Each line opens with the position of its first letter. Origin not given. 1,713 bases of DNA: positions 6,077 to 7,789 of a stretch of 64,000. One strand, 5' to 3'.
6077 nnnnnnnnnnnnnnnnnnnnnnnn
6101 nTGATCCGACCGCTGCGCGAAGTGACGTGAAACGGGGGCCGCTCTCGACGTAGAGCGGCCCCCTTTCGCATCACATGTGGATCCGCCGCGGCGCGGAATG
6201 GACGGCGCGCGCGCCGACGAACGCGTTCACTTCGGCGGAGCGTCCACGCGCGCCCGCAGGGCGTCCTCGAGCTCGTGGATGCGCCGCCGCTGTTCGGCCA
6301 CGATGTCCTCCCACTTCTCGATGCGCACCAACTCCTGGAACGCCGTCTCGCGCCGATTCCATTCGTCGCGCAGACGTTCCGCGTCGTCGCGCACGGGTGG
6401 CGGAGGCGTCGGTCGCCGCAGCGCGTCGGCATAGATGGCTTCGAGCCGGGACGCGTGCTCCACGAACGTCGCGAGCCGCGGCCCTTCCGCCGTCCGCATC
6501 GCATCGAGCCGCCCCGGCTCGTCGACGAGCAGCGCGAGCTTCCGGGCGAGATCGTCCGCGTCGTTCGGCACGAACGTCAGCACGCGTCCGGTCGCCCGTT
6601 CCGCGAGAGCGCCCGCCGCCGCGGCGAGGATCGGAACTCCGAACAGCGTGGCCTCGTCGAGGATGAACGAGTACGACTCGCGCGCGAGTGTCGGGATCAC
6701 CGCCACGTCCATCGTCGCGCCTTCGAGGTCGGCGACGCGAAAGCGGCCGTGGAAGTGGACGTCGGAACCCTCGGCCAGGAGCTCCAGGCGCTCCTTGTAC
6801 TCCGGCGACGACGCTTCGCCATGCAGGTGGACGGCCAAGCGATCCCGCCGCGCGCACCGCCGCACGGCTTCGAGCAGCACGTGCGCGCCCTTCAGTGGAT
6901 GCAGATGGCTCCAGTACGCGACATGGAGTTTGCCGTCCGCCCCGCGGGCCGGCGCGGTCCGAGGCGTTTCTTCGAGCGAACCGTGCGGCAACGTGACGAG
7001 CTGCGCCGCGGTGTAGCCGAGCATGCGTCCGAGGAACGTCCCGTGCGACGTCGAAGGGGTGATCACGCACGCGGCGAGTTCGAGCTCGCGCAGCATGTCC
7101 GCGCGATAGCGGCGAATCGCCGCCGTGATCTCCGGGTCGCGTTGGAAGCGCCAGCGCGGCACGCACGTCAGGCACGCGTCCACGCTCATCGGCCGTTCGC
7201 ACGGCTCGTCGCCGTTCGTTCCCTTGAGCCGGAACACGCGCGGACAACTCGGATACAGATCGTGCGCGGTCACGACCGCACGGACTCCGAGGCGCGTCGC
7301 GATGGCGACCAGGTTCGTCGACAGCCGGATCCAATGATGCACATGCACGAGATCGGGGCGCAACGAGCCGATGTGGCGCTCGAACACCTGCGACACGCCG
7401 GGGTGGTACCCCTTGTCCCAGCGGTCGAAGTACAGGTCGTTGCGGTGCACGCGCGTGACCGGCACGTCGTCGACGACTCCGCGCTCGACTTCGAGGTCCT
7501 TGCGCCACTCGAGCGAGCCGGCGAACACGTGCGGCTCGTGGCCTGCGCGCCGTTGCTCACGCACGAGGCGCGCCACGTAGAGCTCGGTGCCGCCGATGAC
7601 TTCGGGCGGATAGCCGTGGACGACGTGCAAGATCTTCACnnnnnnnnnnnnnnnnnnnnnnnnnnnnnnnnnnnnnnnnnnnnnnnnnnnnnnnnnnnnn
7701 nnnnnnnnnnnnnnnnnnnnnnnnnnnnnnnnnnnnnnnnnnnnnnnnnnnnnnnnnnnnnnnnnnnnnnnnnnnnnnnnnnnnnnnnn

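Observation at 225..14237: Tandem family of GT4 paralogs sharing a conserved Cys4 (C-x13-14-C-x8-10-C-x2-C) insert after an (M)TLHDF motif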

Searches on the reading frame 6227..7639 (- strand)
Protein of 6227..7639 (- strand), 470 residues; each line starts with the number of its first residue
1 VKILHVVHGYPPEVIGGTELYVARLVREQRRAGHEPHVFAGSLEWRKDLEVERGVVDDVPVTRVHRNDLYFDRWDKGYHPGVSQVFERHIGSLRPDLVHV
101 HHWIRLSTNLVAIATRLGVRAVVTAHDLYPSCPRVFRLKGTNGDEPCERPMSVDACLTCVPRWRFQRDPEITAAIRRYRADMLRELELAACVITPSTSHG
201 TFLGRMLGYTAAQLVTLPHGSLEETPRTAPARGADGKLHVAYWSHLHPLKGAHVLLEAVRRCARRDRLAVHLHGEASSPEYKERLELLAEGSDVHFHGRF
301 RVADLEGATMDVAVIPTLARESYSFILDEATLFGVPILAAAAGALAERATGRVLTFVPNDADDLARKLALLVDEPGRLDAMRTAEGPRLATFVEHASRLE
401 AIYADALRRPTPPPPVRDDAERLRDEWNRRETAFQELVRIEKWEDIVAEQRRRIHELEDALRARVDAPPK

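Call 4: search_protein_families(library=pfam, proteins=[window:6227-7639:-], max_evalue=0.01)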
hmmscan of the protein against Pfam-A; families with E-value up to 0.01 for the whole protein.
window:6227-7639:- (470 aa): 4 families
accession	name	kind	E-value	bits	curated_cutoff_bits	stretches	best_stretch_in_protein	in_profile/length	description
PF13439.12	Glyco_transf_4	-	4.3e-20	72.9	28.5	1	15-220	1-165/170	Glycosyltransferase Family 4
PF13579.12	Glyco_trans_4_4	-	2.9e-14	54.2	29.7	1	16-219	1-157/158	Glycosyl transferase 4-like domain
PF13692.12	Glyco_trans_1_4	-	2.9e-13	50.7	27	1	240-372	4-140/142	Glycosyl transferases group 1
PF00534.26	Glycos_transf_1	-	6.3e-10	39.3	26.4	1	236-382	14-166/172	Glycosyl transferases group 1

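Call 5: search_solved_structures(query=window:6227-7639:-, max_evalue=0.01, show_alignments=2)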
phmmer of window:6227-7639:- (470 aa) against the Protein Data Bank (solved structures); distinct sequences matched with E-value up to 0.01: 7.
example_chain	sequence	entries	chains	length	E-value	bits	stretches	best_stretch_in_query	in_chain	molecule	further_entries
7qsg_A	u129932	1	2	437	1e-07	34.6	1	213-390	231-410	D-inositol 3-phosphate glycosyltransferase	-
4xso_B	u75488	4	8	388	6.3e-06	28.7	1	233-374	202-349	Alr3699 protein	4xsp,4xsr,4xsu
8x3q_C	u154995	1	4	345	1.3e-05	27.7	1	238-369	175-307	Glycosyl transferase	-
7fg9_A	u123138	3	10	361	1.4e-05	27.5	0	238-369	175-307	Glycosyl transferase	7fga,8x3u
3c48_A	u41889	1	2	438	0.00043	22.7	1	240-408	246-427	Predicted glycosyltransferases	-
3oka_A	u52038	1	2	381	0.0018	20.6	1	240-384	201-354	GDP-mannose-dependent alpha-(1-6)-phosphatidylinositol monomannoside mannosyltransferase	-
3okc_A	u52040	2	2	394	0.0019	20.5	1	240-384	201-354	GDP-mannose-dependent alpha-(1-6)-phosphatidylinositol monomannoside mannosyltransferase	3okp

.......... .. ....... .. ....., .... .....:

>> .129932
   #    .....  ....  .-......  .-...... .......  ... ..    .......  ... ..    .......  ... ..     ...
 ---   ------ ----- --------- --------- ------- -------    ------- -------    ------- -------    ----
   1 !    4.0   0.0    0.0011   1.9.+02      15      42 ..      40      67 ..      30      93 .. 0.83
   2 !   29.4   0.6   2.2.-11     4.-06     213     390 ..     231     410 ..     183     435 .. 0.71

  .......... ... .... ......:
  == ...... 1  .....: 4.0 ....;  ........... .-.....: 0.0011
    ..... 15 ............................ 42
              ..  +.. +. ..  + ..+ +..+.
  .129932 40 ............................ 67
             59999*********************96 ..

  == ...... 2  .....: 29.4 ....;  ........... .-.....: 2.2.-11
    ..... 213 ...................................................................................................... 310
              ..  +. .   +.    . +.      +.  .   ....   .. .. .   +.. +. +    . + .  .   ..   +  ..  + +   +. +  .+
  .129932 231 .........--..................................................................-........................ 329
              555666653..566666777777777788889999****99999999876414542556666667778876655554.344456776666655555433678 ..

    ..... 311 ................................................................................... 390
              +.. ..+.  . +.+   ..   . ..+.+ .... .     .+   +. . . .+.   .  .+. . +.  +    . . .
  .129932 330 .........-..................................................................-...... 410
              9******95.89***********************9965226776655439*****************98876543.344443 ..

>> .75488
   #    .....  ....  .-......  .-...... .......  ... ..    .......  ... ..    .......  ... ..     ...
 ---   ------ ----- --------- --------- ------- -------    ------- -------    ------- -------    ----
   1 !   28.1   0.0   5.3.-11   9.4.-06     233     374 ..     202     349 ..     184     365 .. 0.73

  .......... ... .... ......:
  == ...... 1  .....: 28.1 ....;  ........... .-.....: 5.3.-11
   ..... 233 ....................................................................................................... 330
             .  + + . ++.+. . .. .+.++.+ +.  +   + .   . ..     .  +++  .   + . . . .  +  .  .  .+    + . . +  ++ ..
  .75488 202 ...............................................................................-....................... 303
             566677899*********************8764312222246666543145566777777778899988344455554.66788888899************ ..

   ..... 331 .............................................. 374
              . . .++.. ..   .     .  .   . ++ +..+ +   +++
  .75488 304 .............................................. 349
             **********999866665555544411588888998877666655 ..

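Call 20: list_cluster_members(proteins=[P0001, window:6227-7639:-, window:11232-14237:-])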
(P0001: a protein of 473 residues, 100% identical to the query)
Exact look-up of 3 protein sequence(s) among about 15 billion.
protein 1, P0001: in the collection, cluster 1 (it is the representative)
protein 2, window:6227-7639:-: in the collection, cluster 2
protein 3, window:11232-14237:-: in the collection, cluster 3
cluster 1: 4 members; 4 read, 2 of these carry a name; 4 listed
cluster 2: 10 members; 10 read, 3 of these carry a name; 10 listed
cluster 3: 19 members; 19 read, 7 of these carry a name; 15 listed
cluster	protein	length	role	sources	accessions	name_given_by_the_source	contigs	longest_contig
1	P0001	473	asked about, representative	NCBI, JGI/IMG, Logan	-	glycosyltransferase involved in cell wall biosynthesis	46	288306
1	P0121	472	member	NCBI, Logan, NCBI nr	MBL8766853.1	MAG: glycosyltransferase family 4 protein [Planctomycetes bacterium] | glycosyltransferase family 4 protein [Planctomycetota bacterium]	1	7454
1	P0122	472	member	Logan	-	-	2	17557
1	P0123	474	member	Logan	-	-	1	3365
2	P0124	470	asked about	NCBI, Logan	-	-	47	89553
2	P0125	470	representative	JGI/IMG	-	glycosyltransferase involved in cell wall biosynthesis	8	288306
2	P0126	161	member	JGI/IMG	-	glycosyltransferase involved in cell wall biosynthesis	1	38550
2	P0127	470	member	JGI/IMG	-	glycosyltransferase involved in cell wall biosynthesis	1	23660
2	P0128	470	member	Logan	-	-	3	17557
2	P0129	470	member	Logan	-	-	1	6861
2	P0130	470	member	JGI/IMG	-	-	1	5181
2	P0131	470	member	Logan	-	-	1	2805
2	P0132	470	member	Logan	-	-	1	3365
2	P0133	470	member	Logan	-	-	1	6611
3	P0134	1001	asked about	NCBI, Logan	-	-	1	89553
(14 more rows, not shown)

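Call 28: search_protein_families(library=ncbifam, proteins=[window:6227-7639:-], max_evalue=0.001)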
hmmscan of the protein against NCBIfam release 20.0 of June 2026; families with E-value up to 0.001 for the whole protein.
window:6227-7639:- (470 aa): 5 families
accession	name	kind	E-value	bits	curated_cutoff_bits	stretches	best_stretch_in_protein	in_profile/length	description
TIGR03449.1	mycothiol_MshA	equivalog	3.7e-08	32.7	462.5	1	240-407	223-404/406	D-inositol-3-phosphate glycosyltransferase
NF046085.1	XrtY_assoc_Gly1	equivalog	6.4e-08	31.9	400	1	1-123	1-128/387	XrtY-associated glycosyltransferase XYAG1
TIGR04348.1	TIGR04348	equivalog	0.00039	19.6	300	1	225-386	125-289/310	selenoneine biosynthesis selenosugar synthase SenB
TIGR03088.1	stp2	hypoth_equivalog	0.00078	18.6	409.05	0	244-376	201-340/374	TIGR03088 family PEP-CTERM/XrtA system glycosyltransferase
NF038229.1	Glyco4_Geo_Pelo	equivalog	0.0008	18.5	400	0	176-375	96-302/338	GPMC system family 4 glycosyltransferase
